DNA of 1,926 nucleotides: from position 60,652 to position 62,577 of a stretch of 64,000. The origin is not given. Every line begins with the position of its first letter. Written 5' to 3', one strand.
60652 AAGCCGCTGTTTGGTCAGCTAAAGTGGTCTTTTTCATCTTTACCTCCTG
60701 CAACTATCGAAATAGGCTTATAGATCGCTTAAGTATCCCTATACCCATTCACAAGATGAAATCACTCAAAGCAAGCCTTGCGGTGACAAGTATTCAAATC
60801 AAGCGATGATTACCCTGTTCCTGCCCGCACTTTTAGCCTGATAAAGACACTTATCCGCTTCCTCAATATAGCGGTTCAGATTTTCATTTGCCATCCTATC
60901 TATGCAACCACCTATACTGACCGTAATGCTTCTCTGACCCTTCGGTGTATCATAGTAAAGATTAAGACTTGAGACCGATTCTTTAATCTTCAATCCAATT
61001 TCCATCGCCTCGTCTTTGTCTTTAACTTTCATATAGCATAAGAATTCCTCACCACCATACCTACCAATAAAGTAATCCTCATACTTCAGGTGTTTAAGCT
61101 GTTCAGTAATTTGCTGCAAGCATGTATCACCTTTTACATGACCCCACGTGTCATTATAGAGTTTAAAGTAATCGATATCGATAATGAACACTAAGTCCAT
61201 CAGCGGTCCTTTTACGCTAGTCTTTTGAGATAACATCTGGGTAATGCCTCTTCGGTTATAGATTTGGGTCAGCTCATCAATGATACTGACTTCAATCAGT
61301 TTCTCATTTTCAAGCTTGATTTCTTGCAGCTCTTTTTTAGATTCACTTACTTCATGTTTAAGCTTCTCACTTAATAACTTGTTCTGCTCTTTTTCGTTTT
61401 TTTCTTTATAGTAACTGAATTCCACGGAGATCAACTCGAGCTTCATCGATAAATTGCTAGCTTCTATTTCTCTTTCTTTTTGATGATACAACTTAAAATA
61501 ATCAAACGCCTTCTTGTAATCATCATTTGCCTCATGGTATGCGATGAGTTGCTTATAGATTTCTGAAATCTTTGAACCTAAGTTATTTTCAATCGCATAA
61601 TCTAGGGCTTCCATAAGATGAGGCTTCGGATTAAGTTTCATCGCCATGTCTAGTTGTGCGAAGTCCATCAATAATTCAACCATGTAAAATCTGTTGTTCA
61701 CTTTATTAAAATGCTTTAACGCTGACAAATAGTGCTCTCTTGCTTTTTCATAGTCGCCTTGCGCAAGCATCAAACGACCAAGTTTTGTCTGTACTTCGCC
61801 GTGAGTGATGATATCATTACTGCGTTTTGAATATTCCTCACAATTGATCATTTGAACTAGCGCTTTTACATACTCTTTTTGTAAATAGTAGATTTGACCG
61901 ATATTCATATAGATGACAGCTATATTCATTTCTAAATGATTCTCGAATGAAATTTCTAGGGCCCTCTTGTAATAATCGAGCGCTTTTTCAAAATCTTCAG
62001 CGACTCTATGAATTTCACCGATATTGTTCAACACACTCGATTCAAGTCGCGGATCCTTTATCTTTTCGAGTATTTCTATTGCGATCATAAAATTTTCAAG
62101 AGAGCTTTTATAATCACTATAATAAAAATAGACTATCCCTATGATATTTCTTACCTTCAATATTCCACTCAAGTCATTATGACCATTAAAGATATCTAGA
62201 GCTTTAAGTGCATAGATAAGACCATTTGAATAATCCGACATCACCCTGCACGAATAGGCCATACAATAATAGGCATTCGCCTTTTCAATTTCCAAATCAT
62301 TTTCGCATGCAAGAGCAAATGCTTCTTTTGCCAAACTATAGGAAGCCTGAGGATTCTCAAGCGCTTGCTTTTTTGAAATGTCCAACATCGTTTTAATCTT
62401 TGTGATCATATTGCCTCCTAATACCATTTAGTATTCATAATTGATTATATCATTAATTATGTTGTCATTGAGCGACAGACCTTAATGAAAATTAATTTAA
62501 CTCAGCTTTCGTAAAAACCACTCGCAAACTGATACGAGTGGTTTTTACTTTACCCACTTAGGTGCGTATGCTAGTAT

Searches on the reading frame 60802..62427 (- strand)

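Call 67: search_protein_families(library=pfam, proteins=[window:60802-62427:-], max_evalue=0.00001)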
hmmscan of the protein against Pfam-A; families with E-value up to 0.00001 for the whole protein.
window:60802-62427:- (542 aa): 8 families
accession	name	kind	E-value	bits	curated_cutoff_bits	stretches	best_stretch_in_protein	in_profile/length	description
PF00990.26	GGDEF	-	5e-36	124.3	23.8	1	382-538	2-161/161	Diguanylate cyclase, GGDEF domain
PF13424.12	TPR_12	-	3.2e-30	104.6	30.1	3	131-190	4-65/77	Tetratricopeptide repeat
PF00515.34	TPR_1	-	1.7e-17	62.9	27.8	1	132-159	3-30/34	Tetratricopeptide repeat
PF07719.23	TPR_2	-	9.5e-15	53.9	27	0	132-160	3-31/34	Tetratricopeptide repeat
PF17874.7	TPR_MalT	-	1.2e-09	38.4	45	0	144-246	15-116/336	MalT-like TPR region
PF13428.12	TPR_14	-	1.8e-09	37.8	23.5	0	212-242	3-33/44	Tetratricopeptide repeat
PF13374.12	TPR_10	-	2.5e-09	37.3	27.5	0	132-159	4-31/42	Tetratricopeptide repeat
PF13432.12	TPR_16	-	7.9e-08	33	32.7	0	215-248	2-34/65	Tetratricopeptide repeat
